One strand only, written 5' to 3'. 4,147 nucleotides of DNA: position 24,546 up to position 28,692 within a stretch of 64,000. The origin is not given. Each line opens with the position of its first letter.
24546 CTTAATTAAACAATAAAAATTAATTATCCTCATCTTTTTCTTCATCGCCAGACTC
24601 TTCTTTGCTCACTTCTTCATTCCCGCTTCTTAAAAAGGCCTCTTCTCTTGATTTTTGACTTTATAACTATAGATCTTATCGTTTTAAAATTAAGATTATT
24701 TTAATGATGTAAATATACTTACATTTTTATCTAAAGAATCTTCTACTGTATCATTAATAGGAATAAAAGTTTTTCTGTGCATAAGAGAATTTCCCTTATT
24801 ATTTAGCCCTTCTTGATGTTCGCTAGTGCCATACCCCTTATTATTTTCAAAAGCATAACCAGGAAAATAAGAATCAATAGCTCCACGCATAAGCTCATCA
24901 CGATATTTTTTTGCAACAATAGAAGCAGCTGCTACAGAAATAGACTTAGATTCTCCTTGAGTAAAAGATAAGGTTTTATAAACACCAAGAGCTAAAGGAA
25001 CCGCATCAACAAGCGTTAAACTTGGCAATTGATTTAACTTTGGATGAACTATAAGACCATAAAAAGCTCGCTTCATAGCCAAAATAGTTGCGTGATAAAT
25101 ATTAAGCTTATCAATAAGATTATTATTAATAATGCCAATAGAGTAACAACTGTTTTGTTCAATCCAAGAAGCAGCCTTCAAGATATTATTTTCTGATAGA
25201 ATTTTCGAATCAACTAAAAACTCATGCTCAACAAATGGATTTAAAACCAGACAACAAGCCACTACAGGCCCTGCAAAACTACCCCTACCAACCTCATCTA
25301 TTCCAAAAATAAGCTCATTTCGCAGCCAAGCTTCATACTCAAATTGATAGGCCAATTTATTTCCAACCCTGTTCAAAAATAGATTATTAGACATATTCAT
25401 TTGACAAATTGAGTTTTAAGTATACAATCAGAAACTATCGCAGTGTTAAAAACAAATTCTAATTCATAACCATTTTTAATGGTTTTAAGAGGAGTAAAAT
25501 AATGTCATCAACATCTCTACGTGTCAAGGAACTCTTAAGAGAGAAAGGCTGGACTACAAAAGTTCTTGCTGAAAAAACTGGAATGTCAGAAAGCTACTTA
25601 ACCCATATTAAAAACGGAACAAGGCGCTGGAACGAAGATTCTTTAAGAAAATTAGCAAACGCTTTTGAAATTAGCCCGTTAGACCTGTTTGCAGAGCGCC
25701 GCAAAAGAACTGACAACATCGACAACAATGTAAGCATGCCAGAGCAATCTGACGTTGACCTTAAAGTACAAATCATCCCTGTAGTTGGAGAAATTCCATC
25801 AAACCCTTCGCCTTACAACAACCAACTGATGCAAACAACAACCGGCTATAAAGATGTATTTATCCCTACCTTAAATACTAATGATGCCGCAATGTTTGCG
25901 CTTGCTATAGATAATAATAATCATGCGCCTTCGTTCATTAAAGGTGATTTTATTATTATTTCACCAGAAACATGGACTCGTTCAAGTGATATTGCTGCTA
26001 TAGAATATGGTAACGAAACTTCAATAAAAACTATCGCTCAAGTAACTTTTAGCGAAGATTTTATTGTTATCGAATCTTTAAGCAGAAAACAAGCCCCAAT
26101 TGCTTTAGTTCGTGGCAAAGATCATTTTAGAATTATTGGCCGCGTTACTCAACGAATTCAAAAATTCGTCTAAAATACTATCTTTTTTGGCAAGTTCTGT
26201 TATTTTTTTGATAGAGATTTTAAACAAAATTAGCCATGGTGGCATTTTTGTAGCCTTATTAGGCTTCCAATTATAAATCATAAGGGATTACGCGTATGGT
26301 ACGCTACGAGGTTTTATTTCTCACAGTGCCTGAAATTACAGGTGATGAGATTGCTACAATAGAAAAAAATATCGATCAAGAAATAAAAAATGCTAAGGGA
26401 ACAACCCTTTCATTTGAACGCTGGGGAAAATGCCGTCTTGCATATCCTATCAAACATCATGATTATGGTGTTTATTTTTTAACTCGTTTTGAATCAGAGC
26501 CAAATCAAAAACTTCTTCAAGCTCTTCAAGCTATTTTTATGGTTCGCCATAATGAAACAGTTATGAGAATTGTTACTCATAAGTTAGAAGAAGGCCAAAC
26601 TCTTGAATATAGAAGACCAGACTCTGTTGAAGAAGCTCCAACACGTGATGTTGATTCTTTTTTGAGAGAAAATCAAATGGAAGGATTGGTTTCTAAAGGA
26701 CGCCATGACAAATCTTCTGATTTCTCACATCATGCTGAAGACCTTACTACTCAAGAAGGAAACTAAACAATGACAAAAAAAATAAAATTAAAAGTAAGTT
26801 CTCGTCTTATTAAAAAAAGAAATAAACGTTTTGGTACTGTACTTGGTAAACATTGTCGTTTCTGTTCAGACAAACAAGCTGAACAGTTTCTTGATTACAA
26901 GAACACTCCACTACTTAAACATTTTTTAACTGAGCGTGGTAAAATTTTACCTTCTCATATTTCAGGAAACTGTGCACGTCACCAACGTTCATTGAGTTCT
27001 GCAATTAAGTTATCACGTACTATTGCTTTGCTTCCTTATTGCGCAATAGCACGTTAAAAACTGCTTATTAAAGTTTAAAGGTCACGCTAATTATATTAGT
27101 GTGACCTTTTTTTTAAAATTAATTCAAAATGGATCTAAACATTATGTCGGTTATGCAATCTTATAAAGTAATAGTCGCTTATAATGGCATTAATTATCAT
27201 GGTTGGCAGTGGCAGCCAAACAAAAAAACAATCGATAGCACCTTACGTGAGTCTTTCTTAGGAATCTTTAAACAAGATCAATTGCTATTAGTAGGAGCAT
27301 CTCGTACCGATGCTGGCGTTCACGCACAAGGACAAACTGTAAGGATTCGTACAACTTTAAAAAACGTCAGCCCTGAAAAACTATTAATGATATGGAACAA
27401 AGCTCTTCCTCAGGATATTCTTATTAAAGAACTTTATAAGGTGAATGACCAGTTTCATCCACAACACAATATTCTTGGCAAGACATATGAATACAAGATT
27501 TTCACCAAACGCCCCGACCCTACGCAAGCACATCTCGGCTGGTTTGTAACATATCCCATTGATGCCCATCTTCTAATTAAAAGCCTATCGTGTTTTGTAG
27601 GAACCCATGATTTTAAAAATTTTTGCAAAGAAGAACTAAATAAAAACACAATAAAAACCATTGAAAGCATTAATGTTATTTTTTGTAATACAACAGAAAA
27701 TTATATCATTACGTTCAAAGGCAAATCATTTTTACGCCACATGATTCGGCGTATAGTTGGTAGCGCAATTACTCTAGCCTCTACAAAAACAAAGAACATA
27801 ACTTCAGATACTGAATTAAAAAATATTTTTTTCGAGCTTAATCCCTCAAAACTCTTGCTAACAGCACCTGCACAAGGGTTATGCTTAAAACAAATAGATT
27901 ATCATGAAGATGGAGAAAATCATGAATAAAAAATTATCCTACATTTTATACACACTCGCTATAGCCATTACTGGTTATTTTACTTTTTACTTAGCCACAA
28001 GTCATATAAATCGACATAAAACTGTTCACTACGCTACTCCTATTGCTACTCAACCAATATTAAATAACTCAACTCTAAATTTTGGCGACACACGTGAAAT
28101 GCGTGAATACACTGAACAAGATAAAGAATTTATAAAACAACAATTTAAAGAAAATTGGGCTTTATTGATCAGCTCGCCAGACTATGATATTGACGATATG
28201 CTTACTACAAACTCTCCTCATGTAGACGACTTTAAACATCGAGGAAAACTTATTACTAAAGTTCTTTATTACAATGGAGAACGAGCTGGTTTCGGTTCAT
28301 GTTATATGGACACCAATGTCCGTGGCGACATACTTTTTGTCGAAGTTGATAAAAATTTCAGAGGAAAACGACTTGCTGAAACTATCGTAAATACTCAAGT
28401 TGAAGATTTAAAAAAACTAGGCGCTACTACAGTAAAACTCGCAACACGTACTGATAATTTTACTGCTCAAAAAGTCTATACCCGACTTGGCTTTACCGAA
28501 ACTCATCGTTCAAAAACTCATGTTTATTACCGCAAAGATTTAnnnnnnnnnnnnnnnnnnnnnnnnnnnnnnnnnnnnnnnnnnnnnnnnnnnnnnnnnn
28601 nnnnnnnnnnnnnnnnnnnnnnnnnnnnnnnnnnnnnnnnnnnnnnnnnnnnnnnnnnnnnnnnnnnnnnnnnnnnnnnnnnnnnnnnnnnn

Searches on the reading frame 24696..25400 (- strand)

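Call 37: search_protein_families(library=pfam, proteins=[window:24696-25400:-], max_evalue=0.00001)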
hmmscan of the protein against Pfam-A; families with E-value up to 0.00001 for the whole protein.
window:24696-25400:- (234 aa): 1 family
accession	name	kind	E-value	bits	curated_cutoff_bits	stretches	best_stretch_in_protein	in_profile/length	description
PF01351.25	RNase_HII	-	2.2e-25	90.2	25.8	1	33-213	2-197/199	Ribonuclease HII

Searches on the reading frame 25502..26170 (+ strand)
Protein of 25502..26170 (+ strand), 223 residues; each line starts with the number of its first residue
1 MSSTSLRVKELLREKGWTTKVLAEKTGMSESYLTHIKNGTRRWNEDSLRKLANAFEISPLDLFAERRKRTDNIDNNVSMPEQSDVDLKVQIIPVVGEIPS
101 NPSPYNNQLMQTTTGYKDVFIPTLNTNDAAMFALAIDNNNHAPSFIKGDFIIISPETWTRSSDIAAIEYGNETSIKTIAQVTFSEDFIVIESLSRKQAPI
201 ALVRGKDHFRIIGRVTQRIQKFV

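Call 37: search_protein_families(library=pfam, proteins=[window:25502-26170:+], max_evalue=0.00001)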
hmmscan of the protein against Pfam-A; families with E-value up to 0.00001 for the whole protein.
window:25502-26170:+ (223 aa): 5 families
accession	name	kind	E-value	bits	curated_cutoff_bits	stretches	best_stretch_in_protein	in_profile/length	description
PF01381.28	HTH_3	-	2.8e-10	40.5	23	1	8-61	1-54/55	Helix-turn-helix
PF12844.13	HTH_19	-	5.4e-10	39.5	30.2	1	7-63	3-59/64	Helix-turn-helix domain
PF13443.12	HTH_26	-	3.5e-09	37.2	22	1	8-63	2-58/63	Cro/C1-type HTH DNA-binding domain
PF00717.28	Peptidase_S24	-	1.6e-08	34.6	23.3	1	122-215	26-115/116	Peptidase S24-like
PF13560.12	HTH_31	-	2.4e-06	28.2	27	1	8-59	6-58/64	Helix-turn-helix domain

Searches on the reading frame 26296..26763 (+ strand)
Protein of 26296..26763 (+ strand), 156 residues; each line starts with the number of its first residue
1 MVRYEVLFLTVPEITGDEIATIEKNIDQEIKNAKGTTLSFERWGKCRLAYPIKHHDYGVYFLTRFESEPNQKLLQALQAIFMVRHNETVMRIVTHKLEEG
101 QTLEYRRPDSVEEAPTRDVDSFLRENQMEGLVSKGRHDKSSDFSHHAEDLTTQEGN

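Call 37: search_protein_families(library=pfam, proteins=[window:26296-26763:+], max_evalue=0.00001)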
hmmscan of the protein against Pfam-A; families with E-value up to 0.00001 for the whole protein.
window:26296-26763:+ (156 aa): 1 family
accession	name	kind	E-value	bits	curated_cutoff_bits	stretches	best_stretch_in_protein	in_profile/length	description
PF01250.22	Ribosomal_S6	-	1.8e-16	60.5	27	1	3-95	1-89/90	Ribosomal protein S6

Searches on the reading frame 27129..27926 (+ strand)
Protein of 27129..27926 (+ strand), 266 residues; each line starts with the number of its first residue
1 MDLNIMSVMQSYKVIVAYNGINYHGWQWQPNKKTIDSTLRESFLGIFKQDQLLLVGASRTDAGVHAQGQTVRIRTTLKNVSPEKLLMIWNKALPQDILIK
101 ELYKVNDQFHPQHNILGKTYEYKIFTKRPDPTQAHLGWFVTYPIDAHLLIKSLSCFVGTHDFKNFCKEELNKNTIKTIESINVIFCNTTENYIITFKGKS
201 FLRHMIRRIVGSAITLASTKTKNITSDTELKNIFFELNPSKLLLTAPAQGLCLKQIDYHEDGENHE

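Call 37: search_protein_families(library=pfam, proteins=[window:27129-27926:+], max_evalue=0.00001)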
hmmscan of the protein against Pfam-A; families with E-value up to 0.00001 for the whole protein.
window:27129-27926:+ (266 aa): 1 family
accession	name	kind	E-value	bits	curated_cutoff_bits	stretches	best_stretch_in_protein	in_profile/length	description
PF01416.25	PseudoU_synth_1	-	4.9e-27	95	23.3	2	156-258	5-107/108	tRNA pseudouridine synthase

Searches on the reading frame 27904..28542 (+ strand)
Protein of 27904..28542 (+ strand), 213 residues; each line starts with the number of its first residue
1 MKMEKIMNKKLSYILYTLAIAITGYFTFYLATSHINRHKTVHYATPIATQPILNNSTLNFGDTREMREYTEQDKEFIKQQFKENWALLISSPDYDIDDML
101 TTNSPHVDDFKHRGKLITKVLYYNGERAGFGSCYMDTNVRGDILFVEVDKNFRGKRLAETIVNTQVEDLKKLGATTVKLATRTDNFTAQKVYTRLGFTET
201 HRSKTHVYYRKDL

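Call 37: search_protein_families(library=pfam, proteins=[window:27904-28542:+], max_evalue=0.00001)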
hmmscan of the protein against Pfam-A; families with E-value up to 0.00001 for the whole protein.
window:27904-28542:+ (213 aa): 4 families
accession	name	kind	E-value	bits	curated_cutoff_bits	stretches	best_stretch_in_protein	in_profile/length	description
PF00583.31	Acetyltransf_1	-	1e-13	52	20.7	1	111-197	25-116/116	Acetyltransferase (GNAT) family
PF13508.13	Acetyltransf_7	-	4e-07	30.8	27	1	120-199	7-84/84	Acetyltransferase (GNAT) domain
PF08445.16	FR47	-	1.2e-06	28.9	22.1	1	140-200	21-80/86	FR47-like protein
PF13673.13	Acetyltransf_10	-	3.1e-06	27.6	23.6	1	115-203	30-113/128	Acetyltransferase (GNAT) domain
